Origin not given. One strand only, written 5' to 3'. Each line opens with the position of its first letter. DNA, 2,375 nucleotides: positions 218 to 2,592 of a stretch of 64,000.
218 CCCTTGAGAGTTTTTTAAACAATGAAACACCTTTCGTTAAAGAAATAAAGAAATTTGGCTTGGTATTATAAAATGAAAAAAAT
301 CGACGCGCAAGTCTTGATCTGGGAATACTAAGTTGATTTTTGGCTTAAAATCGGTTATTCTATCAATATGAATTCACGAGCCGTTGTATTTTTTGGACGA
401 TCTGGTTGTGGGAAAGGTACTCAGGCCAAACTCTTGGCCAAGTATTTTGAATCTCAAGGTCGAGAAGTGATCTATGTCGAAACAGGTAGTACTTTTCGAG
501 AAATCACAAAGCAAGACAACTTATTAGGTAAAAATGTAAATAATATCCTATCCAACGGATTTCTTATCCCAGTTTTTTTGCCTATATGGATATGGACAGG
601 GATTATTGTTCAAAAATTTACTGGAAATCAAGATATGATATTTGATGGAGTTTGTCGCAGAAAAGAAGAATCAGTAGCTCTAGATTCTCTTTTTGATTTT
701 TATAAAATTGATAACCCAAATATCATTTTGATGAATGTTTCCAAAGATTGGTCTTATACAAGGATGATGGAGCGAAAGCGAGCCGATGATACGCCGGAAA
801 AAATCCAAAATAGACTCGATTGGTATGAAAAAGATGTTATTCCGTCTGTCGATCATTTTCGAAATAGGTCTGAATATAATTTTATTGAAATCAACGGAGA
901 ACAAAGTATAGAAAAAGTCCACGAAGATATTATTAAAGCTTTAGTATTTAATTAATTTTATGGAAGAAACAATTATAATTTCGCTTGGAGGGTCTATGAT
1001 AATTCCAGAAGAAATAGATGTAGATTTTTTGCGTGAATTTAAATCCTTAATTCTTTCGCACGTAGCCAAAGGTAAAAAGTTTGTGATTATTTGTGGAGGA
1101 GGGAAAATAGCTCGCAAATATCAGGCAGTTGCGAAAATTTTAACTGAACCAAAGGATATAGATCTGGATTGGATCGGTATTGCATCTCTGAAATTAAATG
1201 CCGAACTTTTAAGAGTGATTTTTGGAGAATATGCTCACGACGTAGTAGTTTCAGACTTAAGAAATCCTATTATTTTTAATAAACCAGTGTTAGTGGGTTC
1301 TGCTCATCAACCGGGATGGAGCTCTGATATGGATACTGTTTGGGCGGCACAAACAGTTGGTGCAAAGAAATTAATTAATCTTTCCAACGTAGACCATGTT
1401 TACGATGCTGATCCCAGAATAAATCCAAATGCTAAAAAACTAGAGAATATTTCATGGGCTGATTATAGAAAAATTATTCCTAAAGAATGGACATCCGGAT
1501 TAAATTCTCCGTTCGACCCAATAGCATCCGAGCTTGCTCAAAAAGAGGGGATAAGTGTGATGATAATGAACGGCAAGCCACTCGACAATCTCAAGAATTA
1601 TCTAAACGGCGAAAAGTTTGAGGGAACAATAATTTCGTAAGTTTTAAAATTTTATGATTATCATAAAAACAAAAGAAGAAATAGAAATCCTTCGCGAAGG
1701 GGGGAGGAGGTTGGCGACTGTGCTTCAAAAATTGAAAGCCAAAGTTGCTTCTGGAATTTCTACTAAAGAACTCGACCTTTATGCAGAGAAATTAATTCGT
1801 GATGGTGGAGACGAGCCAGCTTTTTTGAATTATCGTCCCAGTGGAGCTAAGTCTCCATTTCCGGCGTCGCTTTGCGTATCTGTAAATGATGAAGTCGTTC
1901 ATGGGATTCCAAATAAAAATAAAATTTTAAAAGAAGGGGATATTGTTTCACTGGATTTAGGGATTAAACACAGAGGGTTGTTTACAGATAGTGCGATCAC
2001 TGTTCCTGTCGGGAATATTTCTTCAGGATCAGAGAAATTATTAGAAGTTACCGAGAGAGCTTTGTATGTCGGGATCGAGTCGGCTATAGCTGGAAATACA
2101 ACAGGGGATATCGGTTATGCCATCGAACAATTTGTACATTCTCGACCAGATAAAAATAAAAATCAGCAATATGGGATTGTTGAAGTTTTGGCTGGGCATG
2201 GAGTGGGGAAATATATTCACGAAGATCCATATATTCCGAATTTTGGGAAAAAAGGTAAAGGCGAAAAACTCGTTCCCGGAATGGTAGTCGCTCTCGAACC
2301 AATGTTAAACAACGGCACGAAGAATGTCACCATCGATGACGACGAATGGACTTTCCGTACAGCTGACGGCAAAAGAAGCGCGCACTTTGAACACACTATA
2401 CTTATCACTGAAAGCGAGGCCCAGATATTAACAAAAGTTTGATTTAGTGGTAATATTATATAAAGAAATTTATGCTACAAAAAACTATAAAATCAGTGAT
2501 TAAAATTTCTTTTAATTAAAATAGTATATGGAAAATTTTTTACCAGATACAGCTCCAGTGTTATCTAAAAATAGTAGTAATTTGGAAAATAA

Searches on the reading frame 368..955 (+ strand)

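Call 50: search_protein_families(library=pfam, proteins=[window:368-955:+], max_evalue=0.001)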
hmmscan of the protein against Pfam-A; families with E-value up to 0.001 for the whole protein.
window:368-955:+ (195 aa): 4 families
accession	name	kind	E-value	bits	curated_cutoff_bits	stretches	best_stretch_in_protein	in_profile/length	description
PF00406.28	ADK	-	4.4e-20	72.8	26.8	1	9-167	2-149/151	Adenylate kinase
PF13207.12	AAA_17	-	4.2e-11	43.7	27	1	10-147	2-136/136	AAA domain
PF02223.23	Thymidylate_kin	-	5.1e-06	26.7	27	0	12-42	5-36/185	Thymidylate kinase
PF20720.3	nSTAND3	-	0.0002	21.5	27.2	1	3-48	17-62/155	Novel STAND NTPase 3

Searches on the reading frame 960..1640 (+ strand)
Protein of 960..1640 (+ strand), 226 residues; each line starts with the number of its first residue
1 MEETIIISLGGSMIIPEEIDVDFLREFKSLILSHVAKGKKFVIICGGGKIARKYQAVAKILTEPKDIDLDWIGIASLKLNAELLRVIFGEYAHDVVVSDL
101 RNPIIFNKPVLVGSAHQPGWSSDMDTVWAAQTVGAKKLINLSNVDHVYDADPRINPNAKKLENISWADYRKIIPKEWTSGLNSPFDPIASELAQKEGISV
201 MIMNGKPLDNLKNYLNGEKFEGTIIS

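Call 50: search_protein_families(library=pfam, proteins=[window:960-1640:+], max_evalue=0.001)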
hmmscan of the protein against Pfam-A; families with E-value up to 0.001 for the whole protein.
window:960-1640:+ (226 aa): 1 family
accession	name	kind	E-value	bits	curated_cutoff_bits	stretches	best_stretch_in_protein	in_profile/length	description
PF00696.33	AA_kinase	-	1.2e-28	100.9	24.9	1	4-204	2-234/234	Amino acid kinase family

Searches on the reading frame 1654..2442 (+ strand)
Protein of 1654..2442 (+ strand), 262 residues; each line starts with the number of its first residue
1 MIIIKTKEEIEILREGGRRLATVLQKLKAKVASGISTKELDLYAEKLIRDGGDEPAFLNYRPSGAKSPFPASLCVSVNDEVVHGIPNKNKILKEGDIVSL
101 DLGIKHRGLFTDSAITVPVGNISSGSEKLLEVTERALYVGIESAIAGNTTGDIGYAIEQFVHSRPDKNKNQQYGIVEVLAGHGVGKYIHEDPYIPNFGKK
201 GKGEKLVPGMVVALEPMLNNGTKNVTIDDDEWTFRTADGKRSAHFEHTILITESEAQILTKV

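Call 50: search_protein_families(library=pfam, proteins=[window:1654-2442:+], max_evalue=0.001)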
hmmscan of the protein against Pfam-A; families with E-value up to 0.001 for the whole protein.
window:1654-2442:+ (262 aa): 1 family
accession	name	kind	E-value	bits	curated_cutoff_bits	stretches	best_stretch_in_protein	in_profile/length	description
PF00557.29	Peptidase_M24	-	3.6e-40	138.4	23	1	12-253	2-208/208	Metallopeptidase family M24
